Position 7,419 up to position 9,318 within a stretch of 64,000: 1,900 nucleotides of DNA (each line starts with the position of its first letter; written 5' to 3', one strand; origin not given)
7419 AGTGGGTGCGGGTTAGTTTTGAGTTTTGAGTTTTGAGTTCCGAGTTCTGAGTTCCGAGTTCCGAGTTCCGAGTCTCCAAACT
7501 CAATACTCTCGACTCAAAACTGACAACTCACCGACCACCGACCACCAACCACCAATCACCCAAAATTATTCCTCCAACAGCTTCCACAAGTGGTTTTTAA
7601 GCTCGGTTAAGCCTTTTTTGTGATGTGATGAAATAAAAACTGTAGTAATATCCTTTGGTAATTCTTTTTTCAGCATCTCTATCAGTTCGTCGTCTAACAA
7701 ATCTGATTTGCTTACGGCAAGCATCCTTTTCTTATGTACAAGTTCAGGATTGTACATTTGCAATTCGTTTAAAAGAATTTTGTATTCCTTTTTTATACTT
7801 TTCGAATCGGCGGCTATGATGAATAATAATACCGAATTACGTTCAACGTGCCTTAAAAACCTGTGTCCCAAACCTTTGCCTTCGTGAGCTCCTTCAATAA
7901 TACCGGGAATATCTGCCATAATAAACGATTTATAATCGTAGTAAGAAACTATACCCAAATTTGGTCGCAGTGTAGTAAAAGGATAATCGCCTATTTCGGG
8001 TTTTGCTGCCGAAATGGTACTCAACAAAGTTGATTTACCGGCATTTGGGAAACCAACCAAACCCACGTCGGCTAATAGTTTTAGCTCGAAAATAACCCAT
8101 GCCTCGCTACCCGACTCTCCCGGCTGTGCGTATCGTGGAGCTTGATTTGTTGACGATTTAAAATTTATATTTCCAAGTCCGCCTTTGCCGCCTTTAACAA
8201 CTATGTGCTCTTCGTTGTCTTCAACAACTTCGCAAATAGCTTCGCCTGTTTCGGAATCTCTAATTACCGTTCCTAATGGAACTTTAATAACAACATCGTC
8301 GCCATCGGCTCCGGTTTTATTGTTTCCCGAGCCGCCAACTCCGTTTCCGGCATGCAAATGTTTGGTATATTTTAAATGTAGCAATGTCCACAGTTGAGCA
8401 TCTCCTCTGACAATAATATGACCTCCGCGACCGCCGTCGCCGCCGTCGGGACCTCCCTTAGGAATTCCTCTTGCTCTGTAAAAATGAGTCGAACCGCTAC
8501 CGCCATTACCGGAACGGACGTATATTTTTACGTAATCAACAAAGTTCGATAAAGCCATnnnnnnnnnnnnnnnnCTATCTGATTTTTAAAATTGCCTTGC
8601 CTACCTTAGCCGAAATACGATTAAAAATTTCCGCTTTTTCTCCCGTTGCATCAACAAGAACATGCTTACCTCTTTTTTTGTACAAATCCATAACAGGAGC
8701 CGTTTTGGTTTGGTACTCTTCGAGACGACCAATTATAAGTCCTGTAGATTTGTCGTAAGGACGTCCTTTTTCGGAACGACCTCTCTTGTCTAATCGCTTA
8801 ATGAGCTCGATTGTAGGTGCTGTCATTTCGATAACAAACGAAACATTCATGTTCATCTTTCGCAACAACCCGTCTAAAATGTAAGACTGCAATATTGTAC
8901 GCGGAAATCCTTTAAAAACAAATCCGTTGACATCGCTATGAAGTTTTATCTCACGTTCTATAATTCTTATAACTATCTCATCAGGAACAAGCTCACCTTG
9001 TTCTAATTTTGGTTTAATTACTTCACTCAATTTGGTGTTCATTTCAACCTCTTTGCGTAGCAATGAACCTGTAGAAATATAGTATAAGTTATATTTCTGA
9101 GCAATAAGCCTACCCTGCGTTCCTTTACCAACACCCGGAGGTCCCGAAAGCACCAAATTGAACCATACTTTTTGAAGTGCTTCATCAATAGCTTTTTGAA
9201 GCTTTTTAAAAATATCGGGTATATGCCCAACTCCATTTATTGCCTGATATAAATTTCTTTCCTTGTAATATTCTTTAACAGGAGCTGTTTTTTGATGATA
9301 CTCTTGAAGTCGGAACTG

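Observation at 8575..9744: Tandem-fused double adenylate kinase in one 389-aa ORF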

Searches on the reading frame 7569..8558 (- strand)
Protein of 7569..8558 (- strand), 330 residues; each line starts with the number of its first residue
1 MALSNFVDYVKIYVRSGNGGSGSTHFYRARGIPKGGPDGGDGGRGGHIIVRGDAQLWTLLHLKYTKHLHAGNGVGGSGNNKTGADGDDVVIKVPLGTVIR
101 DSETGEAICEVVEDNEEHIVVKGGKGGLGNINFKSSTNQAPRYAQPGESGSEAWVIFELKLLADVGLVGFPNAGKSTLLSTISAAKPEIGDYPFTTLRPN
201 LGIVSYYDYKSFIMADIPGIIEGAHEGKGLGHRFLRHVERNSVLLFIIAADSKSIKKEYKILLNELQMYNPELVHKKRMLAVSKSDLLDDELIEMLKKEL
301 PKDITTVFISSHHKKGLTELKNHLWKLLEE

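Call 57: search_protein_families(library=pfam, proteins=[window:7569-8558:-], max_evalue=0.00001)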
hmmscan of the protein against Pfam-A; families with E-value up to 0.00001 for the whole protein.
window:7569-8558:- (330 aa): 3 families
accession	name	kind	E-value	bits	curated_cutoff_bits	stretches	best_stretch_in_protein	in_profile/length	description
PF01018.28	GTP1_OBG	-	1.7e-57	193.8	27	1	7-161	1-155/155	GTP1/OBG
PF01926.29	MMR_HSR1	-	3.4e-24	85.6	21.9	1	164-281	1-110/113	50S ribosome-binding GTPase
PF02421.24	FeoB_N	-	5.6e-12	45.9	27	1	165-323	3-155/156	Ferrous iron transport protein B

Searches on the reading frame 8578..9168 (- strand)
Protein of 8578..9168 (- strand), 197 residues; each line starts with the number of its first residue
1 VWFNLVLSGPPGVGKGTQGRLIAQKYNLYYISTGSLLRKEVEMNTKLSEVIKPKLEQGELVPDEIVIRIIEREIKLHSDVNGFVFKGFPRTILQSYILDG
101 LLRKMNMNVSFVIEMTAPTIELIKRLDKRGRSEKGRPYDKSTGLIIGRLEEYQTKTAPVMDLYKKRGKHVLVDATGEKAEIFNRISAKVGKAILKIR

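Call 4: search_protein_families(library=ncbifam, proteins=[window:8578-9168:-], max_evalue=0.01)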
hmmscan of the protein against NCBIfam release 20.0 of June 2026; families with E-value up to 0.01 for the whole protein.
window:8578-9168:- (197 aa): 29 families (the best 25 are shown)
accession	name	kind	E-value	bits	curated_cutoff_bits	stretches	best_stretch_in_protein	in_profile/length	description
NF001381.0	PRK00279.1-3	equivalog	1.7e-51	174.7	187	1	4-190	2-186/188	adenylate kinase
TIGR01351.1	adk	subfamily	3.6e-47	160.7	168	2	4-140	1-139/212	adenylate kinase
NF011100.0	PRK14527.1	equivalog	2.8e-43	147.8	154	1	5-188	9-189/191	adenylate kinase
NF001380.0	PRK00279.1-2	equivalog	5.1e-42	143.7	251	2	4-132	2-130/216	adenylate kinase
NF002700.0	PRK02496.1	equivalog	2.3e-41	141.5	262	1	4-189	3-182/184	adenylate kinase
NF011105.0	PRK14532.1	equivalog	2.3e-41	141.4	162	1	4-189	2-185/189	adenylate kinase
NF011101.0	PRK14528.1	equivalog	2.2e-39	135.1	195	1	4-187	3-184/187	adenylate kinase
NF011104.0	PRK14531.1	equivalog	3.6e-36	124.6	160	1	5-187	5-180/183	adenylate kinase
NF001385.0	PRK00279.2-3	equivalog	2.5e-34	118.8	315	2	5-129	7-130/213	adenylate kinase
NF001379.0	PRK00279.1-1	equivalog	3.3e-34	118.1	268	1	4-139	2-134/216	adenylate kinase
NF010381.0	PRK13808.1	equivalog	5.9e-34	118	426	1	5-181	3-183/335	adenylate kinase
TIGR01359.1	UMP_CMP_kin_fam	subfamily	4.5e-32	111.5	207.6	1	8-186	5-181/185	UMP-CMP kinase family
NF011099.0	PRK14526.1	equivalog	3.8e-31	108.4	223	1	4-129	2-122/211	adenylate kinase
TIGR01360.1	aden_kin_iso1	equivalog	2.8e-30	105.4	284.1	1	8-190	9-186/188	adenylate kinase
NF011102.0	PRK14529.1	equivalog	3.7e-26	92.2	331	1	4-118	2-115/223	adenylate kinase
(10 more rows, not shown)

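Call 21: search_protein_representatives(protein=window:8578-9162:-)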
Query: 195 residues. Proteins with E-value up to 0.001 (for the whole library): 22806; up to 1e-10: 9922; up to 1e-30: 179. The best 150 are listed.
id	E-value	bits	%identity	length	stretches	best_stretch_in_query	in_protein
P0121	1.5e-114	396.9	31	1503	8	5-187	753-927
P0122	1.0e-108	377.9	39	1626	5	4-136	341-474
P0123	5.7e-104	362.4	47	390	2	1-195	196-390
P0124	7.0e-85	300.2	29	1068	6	5-180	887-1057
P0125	4.3e-83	294.4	36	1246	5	3-136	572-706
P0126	2.0e-80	285.7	32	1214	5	4-183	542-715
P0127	2.8e-77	275.5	30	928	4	5-167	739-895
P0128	3.4e-76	271.9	31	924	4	5-183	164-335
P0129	3.1e-69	249.3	30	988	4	3-190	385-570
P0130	1.5e-67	243.8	33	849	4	4-180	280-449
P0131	1.5e-67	243.7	44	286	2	20-190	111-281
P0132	7.5e-67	241.5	29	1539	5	5-178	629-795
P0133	1.0e-66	241.1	29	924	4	6-184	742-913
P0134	3.4e-66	239.3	46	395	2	2-191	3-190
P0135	2.3e-65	236.6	45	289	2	1-189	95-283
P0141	3.0e-60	220.0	55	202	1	2-191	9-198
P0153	5.4e-51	189.8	34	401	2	2-187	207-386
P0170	1.6e-42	162.2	45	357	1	2-189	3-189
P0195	5.5e-37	144.2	42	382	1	2-188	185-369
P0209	5.1e-36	141.0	29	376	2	5-185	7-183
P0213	1.6e-35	139.3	42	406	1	2-189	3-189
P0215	1.8e-35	139.2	42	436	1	2-187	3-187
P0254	7.5e-33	130.7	41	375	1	3-183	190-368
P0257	1.0e-32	130.2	29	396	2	5-180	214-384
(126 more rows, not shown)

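Call 26: find_encoding_contigs(protein=P0141, flank=3000, max_places=4)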
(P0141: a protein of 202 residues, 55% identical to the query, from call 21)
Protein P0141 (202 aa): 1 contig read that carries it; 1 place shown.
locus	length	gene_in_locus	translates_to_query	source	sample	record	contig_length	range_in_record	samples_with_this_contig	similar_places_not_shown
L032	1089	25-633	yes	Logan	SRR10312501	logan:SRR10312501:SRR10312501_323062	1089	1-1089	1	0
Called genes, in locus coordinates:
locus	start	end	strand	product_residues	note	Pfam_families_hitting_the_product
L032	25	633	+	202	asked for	PF00406:ADK, PF13207:AAA_17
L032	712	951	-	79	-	PF00830:Ribosomal_L28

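Call 49: search_protein_families(library=pfam, proteins=[P0195, P0254, P0170, P0213, P0215, P0153, P0209, P0257], max_evalue=0.00001)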
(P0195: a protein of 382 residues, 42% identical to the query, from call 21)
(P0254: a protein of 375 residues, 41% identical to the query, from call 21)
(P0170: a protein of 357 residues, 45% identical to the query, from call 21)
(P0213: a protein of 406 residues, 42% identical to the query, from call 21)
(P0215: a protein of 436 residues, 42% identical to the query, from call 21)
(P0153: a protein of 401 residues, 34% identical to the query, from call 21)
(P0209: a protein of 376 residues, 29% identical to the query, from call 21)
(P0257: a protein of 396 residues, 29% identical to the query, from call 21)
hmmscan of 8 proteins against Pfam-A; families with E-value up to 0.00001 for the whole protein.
P0195 (382 aa): 5 families
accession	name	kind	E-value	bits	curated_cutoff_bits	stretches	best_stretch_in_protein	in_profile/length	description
PF00406.28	ADK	-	3.1e-51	173.9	26.8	1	188-346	1-150/151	Adenylate kinase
PF13207.12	AAA_17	-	3.9e-32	111.8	27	1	189-325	1-136/136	AAA domain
PF00156.33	Pribosyltran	-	4.9e-18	65.4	26.3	1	19-164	9-157/158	Phosphoribosyl transferase domain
PF13238.12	AAA_18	-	2e-06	28.7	29.4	1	186-318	1-119/128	AAA domain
PF13671.12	AAA_33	-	8.1e-06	26.6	27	0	186-332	2-137/143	AAA domain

P0254 (375 aa): 4 families
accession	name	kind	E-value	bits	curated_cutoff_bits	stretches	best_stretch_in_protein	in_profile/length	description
PF00406.28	ADK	-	1.1e-48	165.7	26.8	1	192-350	1-150/151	Adenylate kinase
PF00156.33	Pribosyltran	-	8.1e-29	100.4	26.3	1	18-162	10-157/158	Phosphoribosyl transferase domain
PF13207.12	AAA_17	-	1.4e-28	100.3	27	1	193-326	1-133/136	AAA domain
PF13238.12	AAA_18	-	4.2e-06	27.7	29.4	1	190-322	1-119/128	AAA domain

P0170 (357 aa): 4 families
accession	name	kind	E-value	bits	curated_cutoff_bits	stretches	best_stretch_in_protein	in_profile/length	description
PF00406.28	ADK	-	4.3e-51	173.4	26.8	1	6-165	1-150/151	Adenylate kinase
PF13207.12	AAA_17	-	3.9e-31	108.6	27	1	7-141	1-134/136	AAA domain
PF13238.12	AAA_18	-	1.1e-09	39.3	29.4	1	4-140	1-123/128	AAA domain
PF13671.12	AAA_33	-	4.9e-06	27.3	27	1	4-151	2-141/143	AAA domain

P0213 (406 aa): 3 families
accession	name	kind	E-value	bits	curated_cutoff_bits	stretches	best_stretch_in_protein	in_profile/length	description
PF00406.28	ADK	-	6.7e-53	179.3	26.8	1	6-165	1-150/151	Adenylate kinase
PF13207.12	AAA_17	-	1.8e-32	112.9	27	1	7-144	1-136/136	AAA domain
PF13671.12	AAA_33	-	7.7e-08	33.2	27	1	4-146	2-136/143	AAA domain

P0215 (436 aa): 4 families
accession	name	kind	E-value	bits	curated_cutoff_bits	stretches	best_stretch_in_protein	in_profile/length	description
PF00406.28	ADK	-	2.9e-54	183.7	26.8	1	6-165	1-150/151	Adenylate kinase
PF13207.12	AAA_17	-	6.4e-32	111.1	27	1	7-142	1-135/136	AAA domain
PF13238.12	AAA_18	-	2.1e-09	38.3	29.4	1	4-140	1-123/128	AAA domain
PF13671.12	AAA_33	-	2.5e-07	31.5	27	1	4-145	2-135/143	AAA domain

P0153 (401 aa): 6 families
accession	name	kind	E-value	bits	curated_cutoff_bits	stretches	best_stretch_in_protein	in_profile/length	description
PF00406.28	ADK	-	1.9e-96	320.7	26.8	2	10-163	1-149/151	Adenylate kinase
PF13207.12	AAA_17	-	1.2e-51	175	27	2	11-142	1-135/136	AAA domain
PF13238.12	AAA_18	-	7.4e-11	43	29.4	0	8-135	1-114/128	AAA domain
PF13671.12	AAA_33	-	7.7e-08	33.2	27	0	8-145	2-132/143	AAA domain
PF13521.12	AAA_28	-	6.1e-07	30.2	27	0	207-234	1-28/164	AAA domain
PF17213.9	Hydin_ADK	-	1.2e-06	29.2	27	0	263-290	168-195/196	Hydin Adenylate kinase-like domain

P0209 (376 aa): 5 families
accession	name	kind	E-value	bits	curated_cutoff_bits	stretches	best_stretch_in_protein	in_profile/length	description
PF00406.28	ADK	-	9.7e-94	311.9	26.8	2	7-163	1-150/151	Adenylate kinase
PF13207.12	AAA_17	-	8.6e-67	224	27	2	193-326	1-135/136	AAA domain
PF13238.12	AAA_18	-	4.1e-22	79.4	29.4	2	5-139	1-123/128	AAA domain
PF02223.23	Thymidylate_kin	-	6.8e-12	45.9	27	0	195-258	4-63/185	Thymidylate kinase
PF13671.12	AAA_33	-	4.6e-10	40.4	27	0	189-330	1-140/143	AAA domain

P0257 (396 aa): 5 families
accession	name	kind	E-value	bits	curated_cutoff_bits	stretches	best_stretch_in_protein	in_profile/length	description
PF00406.28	ADK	-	7.7e-102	338.2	26.8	2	18-172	1-149/151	Adenylate kinase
PF13207.12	AAA_17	-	1.1e-65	220.4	27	2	19-151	1-135/136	AAA domain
PF13238.12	AAA_18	-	3.4e-18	66.8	29.4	2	212-345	1-123/128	AAA domain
PF13671.12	AAA_33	-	2.7e-12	47.6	27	0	211-339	1-124/143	AAA domain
PF13245.12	AAA_19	-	5.3e-06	27.1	25.1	0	210-237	12-39/134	AAA domain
